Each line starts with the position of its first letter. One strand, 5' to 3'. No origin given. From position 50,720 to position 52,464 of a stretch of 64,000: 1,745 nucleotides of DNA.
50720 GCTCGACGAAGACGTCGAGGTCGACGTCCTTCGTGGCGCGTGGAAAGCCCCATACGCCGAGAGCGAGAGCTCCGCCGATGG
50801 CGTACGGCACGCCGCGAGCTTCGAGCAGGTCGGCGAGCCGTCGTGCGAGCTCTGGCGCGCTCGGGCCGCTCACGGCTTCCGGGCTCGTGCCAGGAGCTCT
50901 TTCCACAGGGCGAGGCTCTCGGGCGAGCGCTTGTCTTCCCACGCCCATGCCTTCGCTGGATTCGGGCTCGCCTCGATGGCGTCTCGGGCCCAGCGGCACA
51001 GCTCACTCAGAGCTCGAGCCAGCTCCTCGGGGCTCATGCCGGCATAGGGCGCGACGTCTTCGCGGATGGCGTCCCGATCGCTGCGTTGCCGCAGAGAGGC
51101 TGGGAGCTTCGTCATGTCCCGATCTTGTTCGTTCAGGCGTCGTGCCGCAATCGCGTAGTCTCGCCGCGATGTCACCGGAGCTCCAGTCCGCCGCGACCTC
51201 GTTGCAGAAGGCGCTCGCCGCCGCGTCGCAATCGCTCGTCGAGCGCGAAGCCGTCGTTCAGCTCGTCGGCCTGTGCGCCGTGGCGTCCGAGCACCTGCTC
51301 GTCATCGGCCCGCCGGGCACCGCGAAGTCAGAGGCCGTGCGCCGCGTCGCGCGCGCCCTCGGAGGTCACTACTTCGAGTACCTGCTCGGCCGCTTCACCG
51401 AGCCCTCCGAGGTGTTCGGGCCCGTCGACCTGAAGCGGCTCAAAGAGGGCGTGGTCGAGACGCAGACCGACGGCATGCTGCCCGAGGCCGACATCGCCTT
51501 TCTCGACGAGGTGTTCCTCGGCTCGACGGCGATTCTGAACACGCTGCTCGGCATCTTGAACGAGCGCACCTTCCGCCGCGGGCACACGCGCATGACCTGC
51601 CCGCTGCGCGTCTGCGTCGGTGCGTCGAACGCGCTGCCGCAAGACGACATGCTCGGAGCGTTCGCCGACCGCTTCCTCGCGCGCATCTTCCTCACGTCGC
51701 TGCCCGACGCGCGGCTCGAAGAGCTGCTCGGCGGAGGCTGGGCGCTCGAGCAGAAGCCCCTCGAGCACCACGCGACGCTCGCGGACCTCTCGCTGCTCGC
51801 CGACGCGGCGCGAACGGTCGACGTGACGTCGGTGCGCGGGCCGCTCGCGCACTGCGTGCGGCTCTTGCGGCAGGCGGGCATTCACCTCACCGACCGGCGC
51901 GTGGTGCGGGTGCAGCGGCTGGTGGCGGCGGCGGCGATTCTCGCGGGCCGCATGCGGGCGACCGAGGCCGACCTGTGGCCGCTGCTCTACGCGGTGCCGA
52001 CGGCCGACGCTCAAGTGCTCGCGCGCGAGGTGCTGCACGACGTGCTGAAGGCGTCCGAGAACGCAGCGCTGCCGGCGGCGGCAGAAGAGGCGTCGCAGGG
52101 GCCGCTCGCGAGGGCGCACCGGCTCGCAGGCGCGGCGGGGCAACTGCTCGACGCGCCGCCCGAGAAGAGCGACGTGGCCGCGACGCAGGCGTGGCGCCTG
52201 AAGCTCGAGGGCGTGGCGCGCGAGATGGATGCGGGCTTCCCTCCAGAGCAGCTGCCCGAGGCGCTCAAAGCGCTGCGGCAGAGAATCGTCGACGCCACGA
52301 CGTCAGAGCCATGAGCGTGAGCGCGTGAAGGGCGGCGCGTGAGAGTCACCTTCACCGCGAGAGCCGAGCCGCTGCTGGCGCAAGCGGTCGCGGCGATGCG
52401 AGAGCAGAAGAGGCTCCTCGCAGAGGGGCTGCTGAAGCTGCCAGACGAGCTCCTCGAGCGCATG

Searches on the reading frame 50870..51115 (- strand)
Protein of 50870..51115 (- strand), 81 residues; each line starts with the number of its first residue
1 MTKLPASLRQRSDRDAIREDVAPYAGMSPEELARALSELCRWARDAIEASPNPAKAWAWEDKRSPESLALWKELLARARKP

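Call 3: search_protein_families(library=pfam, proteins=[window:50870-51115:-], max_evalue=0.1)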
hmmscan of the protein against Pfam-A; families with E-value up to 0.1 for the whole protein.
window:50870-51115:- (81 aa): 2 families
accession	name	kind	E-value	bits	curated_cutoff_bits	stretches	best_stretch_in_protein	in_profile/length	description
PF11716.13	MDMPI_N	-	0.0046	18.1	24.2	1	13-71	68-124/140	Mycothiol maleylpyruvate isomerase N-terminal domain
PF13545.12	HTH_Crp_2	-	0.013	15.9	27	1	18-41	25-48/70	Crp-like helix-turn-helix domain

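Call 6: search_protein_families(library=padloc, proteins=[window:50870-51115:-], max_evalue=0.1)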
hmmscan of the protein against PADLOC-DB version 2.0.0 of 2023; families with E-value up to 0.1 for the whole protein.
window:50870-51115:- (81 aa): 0 families

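Call 7: search_protein_families(library=ncbifam, proteins=[window:50870-51115:-], max_evalue=0.1)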
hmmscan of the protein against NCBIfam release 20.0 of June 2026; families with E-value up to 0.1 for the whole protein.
window:50870-51115:- (81 aa): 0 families

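Call 29: search_solved_structures(query=window:50873-51115:-, max_evalue=10)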
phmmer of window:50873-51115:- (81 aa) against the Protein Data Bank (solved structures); distinct sequences matched with E-value up to 10: 10.
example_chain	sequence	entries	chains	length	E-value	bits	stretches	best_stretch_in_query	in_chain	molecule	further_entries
2rfr_A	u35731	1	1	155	0.1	16.6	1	1-46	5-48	Uncharacterized protein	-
6b85_J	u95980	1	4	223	0.14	16.1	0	33-58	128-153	TMHC4_R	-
9y0i_A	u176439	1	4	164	0.27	15.3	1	23-53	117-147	CSD20f3A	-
11kc_A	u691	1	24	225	0.94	13.6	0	33-58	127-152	Designed nanoparticle O43-TM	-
3kd7_A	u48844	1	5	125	1.3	13.1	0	41-58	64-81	CTPR390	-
8fwd_1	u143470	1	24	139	1.3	13.1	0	33-58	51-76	O43-rpxdoc-EK1_B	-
8far_A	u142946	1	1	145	2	12.5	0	33-58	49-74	I432-1-CC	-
8cus_A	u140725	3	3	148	2.1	12.4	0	33-58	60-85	I432-1(NaCl) Chain A | I432-1(Imd) Chain A | I432-1-X3 Chain A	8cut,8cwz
5k7v_A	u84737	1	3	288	2.4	12.3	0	29-50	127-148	Designed protein HR00C3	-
6vfh_B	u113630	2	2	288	5.2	11.2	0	29-50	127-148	T33_dn10B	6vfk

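Call 33: find_homologous_proteins(query=window:50873-51115:-, max_evalue=0.001)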
Query window:50873-51115:- (81 aa): 19 proteins with E <= 0.001 among 23 candidates.
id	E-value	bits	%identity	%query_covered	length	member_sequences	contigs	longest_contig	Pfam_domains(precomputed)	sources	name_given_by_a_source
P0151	6.7e-44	165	100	100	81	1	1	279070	-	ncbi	-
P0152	4.4e-32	128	78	98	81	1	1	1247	-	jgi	jgi:hypothetical protein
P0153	5.0e-29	118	71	99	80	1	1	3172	-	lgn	-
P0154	6.4e-29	118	73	100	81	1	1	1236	-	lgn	-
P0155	1.0e-28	117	71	99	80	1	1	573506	-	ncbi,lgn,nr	ncbi:MAG: hypothetical protein Q8L48_36055 [Archangium sp.]|nr:hypothetical protein [Archangium sp.]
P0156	2.5e-28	116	70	99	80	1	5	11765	-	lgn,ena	-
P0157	3.8e-28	115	70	99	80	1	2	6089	-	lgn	-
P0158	1.5e-27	113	68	99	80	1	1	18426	-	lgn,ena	-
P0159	2.4e-27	113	74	95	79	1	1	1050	-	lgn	-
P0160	4.0e-27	112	69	99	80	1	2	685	-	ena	-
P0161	7.5e-27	111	71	99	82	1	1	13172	-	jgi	jgi:hypothetical protein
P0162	1.5e-26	110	66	98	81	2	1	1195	-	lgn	-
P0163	7.1e-26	108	65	100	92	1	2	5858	-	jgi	jgi:hypothetical protein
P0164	8.0e-26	108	65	99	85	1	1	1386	-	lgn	-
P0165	1.9e-25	106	67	98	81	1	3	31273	-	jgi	jgi:hypothetical protein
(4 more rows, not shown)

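Call 36: search_solved_structures(query=A3, max_evalue=10, show_alignments=2)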
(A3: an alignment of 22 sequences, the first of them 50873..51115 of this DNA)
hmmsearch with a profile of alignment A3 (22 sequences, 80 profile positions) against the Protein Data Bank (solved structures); distinct sequences matched with E-value up to 10: 3.
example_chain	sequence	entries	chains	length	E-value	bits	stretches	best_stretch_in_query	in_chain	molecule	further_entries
9y0i_A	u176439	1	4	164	0.6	13.5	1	29-55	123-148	CSD20f3A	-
3nwr_A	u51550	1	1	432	1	12.8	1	7-48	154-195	A rubisco-like protein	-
6h9l_A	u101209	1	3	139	2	11.9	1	10-39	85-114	Uncharacterized protein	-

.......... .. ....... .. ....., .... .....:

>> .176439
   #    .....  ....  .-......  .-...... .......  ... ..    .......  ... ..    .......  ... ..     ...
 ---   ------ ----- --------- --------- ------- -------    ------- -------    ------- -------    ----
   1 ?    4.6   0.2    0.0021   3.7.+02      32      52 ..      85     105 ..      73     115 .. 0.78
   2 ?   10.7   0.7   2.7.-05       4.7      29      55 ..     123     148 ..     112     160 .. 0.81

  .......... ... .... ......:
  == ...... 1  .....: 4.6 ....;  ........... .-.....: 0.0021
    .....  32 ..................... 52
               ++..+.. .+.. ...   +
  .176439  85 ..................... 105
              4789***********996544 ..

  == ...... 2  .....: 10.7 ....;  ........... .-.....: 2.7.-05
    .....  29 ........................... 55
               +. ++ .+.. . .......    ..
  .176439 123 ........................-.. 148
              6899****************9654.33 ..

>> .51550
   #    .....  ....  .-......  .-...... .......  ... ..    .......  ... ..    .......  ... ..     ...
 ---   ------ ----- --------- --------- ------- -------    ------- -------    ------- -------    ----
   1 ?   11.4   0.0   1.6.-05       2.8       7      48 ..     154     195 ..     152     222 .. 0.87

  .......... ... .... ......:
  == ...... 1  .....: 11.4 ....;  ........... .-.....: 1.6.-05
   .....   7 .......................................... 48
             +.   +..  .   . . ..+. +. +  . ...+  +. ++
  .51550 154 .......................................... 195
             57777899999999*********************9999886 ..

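Call 37: search_protein_families(library=pfam, alignment_id=A3, max_evalue=1)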
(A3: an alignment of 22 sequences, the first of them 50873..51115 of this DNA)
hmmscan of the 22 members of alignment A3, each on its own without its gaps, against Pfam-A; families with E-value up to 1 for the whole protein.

A. member 1, window:50873-51115:- (81 aa): 2 families
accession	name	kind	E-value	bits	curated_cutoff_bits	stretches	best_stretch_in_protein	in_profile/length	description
PF11716.13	MDMPI_N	-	0.0046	18.1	24.2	1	13-71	68-124/140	Mycothiol maleylpyruvate isomerase N-terminal domain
PF13545.12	HTH_Crp_2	-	0.013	15.9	27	1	18-41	25-48/70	Crp-like helix-turn-helix domain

B. families by the number of members that match (of 22 scanned): 7 families
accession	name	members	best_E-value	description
PF13545.12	HTH_Crp_2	6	0.013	Crp-like helix-turn-helix domain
PF15612.11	WHIM1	5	0.071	WSTF, HB1, Itc1p, MBD9 motif 1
PF00325.26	Crp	4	0.0031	Bacterial regulatory proteins, crp family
PF11716.13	MDMPI_N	2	0.0046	Mycothiol maleylpyruvate isomerase N-terminal domain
PF20269.3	CATRA-N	1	0.011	CASPASE and TPR Repeat-Associated N-terminal domain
PF16134.10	THOC2_N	1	0.32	THO complex subunit 2 N-terminus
PF13376.11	OmdA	1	0.39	Bacteriocin-protection, YdeI or OmpD-Associated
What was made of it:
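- On VMAP ternary system: Neither the 137-aa nor the 81-aa protein has a VMAP Pfam hit (calls 3, 37).
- Tried and rejected: A sub-threshold Crp-type HTH hit appeared in 6 of 22 close members (call 37).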

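Call 53: predict_structure(alignment_id=A4)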
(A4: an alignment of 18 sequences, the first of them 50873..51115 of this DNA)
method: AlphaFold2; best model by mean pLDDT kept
length: 81 residues; sequences in the alignment: 18
mean_pLDDT: 71.9   pTM: 0.47
mean pLDDT of the five models: 71.9, 71.1, 65.8, 65.5, 63.3
residues with pLDDT >= 90: 4; 70-90: 46; 50-70: 20; < 50: 11
segments of 3 or more residues with pLDDT < 50: 1-10
pLDDT, mean of each block of 10 residues (from residue 1): 43 64 83 84 85 78 69 71 46
secondary structure, 60 per line:
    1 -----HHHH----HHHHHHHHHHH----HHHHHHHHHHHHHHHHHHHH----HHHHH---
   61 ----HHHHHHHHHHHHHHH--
elements in order: H6-9 H14-24 H29-48 H53-57 H65-79
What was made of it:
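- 50870..51115 (-): 81-aa all-helical protein, the putative antitoxin of the NTase. It belongs to an unannotated family. The AF2 model has pLDDT 72 with helices at 14-24, 29-48, 53-57 and 65-79 (call 53).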

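Call 56: fold_search(model_id=the predicted structure, library=pdb)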
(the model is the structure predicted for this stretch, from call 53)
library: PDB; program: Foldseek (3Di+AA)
matches with E <= 10: 2; with E <= 0.001: 0
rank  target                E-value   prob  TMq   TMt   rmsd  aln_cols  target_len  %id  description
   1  9ik6                  9.6e+00  0.06  0.31  0.06   8.9        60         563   18  Human Serum Albumin crystallized with T4, pH 6.5 (released 2025-07-02)
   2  3jag_i                9.6e+00  0.02  0.27  0.23   9.9        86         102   20  Structure of a mammalian ribosomal termination complex with ABCE1, eRF1(AAQ), and the UAA stop codon (released 2015-08-12)
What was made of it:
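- On MenA1 antitoxin family: Foldseek on the AF2 model finds nothing (call 56).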

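Call 63: search_protein_families(library=phrogs, proteins=[window:50873-51115:-], max_evalue=0.01)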
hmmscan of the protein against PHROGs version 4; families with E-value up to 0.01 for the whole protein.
window:50873-51115:- (81 aa): 0 families

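Call 70: search_protein_representatives(alignment_id=A4)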
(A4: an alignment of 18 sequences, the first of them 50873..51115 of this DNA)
Query: 18 sequences, 80 profile positions. Proteins with E-value up to 0.001 (for the whole library): 66; up to 1e-10: 15; up to 1e-30: 1. The best 66 are listed.
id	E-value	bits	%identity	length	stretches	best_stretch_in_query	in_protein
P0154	4.1e-38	145.5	-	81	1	1-79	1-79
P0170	1.2e-25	105.5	-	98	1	3-79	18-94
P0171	9.7e-22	93.0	-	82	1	2-80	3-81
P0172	7.5e-21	90.2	-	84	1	3-78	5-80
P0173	3.0e-20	88.2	-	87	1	4-79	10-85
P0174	3.7e-20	87.9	-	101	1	4-80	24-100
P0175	1.2e-18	83.1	-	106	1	2-78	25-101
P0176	6.6e-18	80.7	-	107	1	3-79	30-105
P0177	1.5e-17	79.6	-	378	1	7-79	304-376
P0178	3.8e-17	78.3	-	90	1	1-79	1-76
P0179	4.2e-16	74.9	-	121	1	3-79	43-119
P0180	2.8e-15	72.3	-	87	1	5-79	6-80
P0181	1.2e-13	67.1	-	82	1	3-77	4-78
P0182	3.7e-13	65.5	-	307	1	11-80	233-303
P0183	8.9e-11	57.9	-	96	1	10-78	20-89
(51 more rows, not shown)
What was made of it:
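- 50870..51115 (-): There are 19 close homologues (call 33) and 66 clusters at 50% identity (call 70).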

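Call 72: search_solved_structures(query=A5, max_evalue=10, show_alignments=1)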
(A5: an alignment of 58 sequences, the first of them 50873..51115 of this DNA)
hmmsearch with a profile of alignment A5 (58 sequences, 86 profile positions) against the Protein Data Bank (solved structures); distinct sequences matched with E-value up to 10: 14.
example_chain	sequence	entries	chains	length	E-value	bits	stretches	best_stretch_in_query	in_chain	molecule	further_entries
7sq3_A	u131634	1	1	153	0.23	14.8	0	8-51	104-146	Designed trefoil knot protein, variant 1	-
8ukm_B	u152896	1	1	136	0.28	14.5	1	28-59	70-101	T33-ml30-redesigned-4-OT-fold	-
2csf_A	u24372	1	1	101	0.29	14.5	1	51-79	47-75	DNA-binding protein SATB2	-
5fcm_A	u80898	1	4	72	0.51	13.7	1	50-79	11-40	Basal body protein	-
9qul_A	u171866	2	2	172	0.52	13.7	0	29-55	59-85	TFD-EH T87E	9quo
9quc_A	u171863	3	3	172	0.56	13.5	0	29-54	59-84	TFD-EH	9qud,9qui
5eg5_A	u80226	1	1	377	0.7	13.2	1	19-55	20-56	Arsenic methyltransferase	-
4kw7_A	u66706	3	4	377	0.7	13.2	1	19-55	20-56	Arsenic methyltransferase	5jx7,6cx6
4fr0_A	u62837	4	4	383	0.74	13.2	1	19-55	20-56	Arsenic methyltransferase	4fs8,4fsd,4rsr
6m4p_A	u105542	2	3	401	0.91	12.9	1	11-44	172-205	Cytochrome P450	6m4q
7sq4_A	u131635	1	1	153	0.94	12.8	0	8-51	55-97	Designed trefoil knot protein, variant 2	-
8uxz_A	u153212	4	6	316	1.2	12.5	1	12-62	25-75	Acetyl-coenzyme A carboxylase carboxyl transferase subunit alpha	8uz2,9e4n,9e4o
2f9y_A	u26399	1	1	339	1.2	12.5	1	11-62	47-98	Acetyl-CoA carboxylase, Carboxyltransferase alpha chain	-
6wxo_A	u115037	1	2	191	1.4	12.3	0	29-54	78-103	TFD-HE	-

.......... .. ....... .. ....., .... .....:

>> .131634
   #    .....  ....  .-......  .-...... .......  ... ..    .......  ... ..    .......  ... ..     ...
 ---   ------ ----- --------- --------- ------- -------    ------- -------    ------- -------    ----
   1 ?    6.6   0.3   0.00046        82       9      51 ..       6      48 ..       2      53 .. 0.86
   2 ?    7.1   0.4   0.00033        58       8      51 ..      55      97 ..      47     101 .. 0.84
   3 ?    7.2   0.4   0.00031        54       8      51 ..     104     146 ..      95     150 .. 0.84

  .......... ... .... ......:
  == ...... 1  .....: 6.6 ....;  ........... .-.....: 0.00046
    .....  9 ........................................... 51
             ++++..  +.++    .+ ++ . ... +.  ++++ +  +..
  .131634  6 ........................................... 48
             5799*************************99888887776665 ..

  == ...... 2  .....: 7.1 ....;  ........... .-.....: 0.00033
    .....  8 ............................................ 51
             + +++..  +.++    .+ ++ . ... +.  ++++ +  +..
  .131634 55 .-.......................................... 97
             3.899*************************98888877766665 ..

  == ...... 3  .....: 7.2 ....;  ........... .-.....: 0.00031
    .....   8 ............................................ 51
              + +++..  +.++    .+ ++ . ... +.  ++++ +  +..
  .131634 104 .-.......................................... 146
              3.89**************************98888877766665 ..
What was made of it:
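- On MenA1 antitoxin family: Profiles A3 and A5 searched against the PDB do not retrieve the 8AN5 antitoxin chain (calls 36, 72).
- Tried and rejected: Foldseek and PDB profile searches found no match (calls 36, 56, 72).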

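Call 73: search_protein_families(library=pfam, alignment_id=A5, max_evalue=0.1)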
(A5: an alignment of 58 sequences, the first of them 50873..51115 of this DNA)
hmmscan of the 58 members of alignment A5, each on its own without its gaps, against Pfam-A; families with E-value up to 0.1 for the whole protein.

A. member 1, window:50873-51115:- (81 aa): 2 families
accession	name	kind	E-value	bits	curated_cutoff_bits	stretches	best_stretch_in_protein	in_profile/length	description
PF11716.13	MDMPI_N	-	0.0046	18.1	24.2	1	13-71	68-124/140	Mycothiol maleylpyruvate isomerase N-terminal domain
PF13545.12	HTH_Crp_2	-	0.013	15.9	27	1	18-41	25-48/70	Crp-like helix-turn-helix domain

B. families by the number of members that match (of 58 scanned): 17 families
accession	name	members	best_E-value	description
PF11716.13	MDMPI_N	2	0.0046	Mycothiol maleylpyruvate isomerase N-terminal domain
PF15612.11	WHIM1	2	0.0088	WSTF, HB1, Itc1p, MBD9 motif 1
PF18511.6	F-box_5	1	0.0013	F-box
PF21896.2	Talin_IBS2B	1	0.0057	Talin IBS2B domain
PF16134.10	THOC2_N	1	0.0082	THO complex subunit 2 N-terminus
PF13545.12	HTH_Crp_2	1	0.013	Crp-like helix-turn-helix domain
PF03241.18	HpaB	1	0.014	4-hydroxyphenylacetate 3-hydroxylase C terminal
PF12867.12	DinB_2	1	0.023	DinB superfamily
PF03448.22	MgtE_N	1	0.023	MgtE intracellular N domain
PF24391.1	HD-CE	1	0.029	HD-CE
PF19956.5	EAD2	1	0.041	Effector-associated domain 2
PF14069.11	SpoVIF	1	0.046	Stage VI sporulation protein F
PF17840.6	Tugs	1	0.059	Tethering Ubl4a to BAGS domain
PF18970.5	DUF5709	1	0.075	Family of unknown function (DUF5709)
PF12560.13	RAG1_imp_bd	1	0.084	RAG1 importin binding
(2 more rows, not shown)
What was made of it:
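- Tried and rejected: It dropped to 1 of 58 in the diverse set (call 73), so I rejected it as chance.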

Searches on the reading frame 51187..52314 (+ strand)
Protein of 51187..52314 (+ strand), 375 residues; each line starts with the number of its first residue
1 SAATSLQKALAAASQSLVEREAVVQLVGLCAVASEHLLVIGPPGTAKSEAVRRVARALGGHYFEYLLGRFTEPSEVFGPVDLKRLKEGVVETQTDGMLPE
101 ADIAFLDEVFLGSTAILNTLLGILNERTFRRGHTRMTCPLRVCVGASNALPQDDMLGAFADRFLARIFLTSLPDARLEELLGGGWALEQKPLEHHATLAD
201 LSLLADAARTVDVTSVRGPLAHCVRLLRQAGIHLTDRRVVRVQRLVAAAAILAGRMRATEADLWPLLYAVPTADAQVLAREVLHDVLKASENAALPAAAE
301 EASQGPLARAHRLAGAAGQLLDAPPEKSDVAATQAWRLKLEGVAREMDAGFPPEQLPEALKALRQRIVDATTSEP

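Call 3: search_protein_families(library=pfam, proteins=[window:51187-52314:+], max_evalue=0.1)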
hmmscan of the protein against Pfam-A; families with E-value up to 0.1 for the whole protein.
window:51187-52314:+ (375 aa): 7 families
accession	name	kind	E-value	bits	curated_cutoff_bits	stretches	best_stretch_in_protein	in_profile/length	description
PF20030.5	bpMoxR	-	1.6e-85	285.8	27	1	5-199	2-196/205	MoxR domain in the MoxR-vWA-beta-propeller ternary systems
PF07728.20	AAA_5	-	1.9e-23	83.4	22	1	36-163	1-139/139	AAA domain (dynein-related subfamily)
PF13191.12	AAA_16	-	0.00011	23.2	32.6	1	29-126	19-104/167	AAA ATPase domain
PF00004.35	AAA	-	0.00073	20.4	21.2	1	37-138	1-99/131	ATPase family associated with various cellular activities (AAA)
PF17868.7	AAA_lid_8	-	0.00081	19.6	22.8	1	229-269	17-57/72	AAA lid domain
PF07726.17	AAA_3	-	0.045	14.1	27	1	36-143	1-105/131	ATPase family associated with various cellular activities (AAA)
PF03215.21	Rad17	-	0.099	13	23.8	0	35-68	46-79/186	Rad17 P-loop domain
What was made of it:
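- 51169..52314 (+): bpMoxR AAA+ ATPase (381 aa), gene 1 of the beta-propeller MoxR-vWA ternary system. Pfam PF20030 bpMoxR 1.6e-85 and AAA_5 1.9e-23 (call 3).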

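Call 6: search_protein_families(library=padloc, proteins=[window:51187-52314:+], max_evalue=0.1)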
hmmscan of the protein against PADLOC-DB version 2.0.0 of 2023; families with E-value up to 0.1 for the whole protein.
window:51187-52314:+ (375 aa): 2 families
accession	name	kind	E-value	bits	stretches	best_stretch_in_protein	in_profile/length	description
PDLC04140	mad8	-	0.0042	14.6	1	35-97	28-76/314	mads_8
PDLC02196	IetA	-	0.068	10.6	0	32-58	120-146/374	-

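Call 7: search_protein_families(library=ncbifam, proteins=[window:51187-52314:+], max_evalue=0.1)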
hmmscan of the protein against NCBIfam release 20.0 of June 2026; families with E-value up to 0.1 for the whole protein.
window:51187-52314:+ (375 aa): 4 families
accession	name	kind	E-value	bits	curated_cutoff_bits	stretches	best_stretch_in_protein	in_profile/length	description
NF010054.0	PRK13531.1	equivalog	6.1e-43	147.6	681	1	12-263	17-277/498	ATPase RavA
NF009067.0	PRK12402.1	equivalog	0.0029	16.6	317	1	16-63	16-65/340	replication factor C small subunit 2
TIGR03922.1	T7SS_EccA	equivalog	0.0046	15.6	466.65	1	24-60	301-338/557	type VII secretion AAA-ATPase EccA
NF042959.1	IteA_antiphage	equivalog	0.042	13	510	1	22-58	113-149/367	anti-phage ATPase IteA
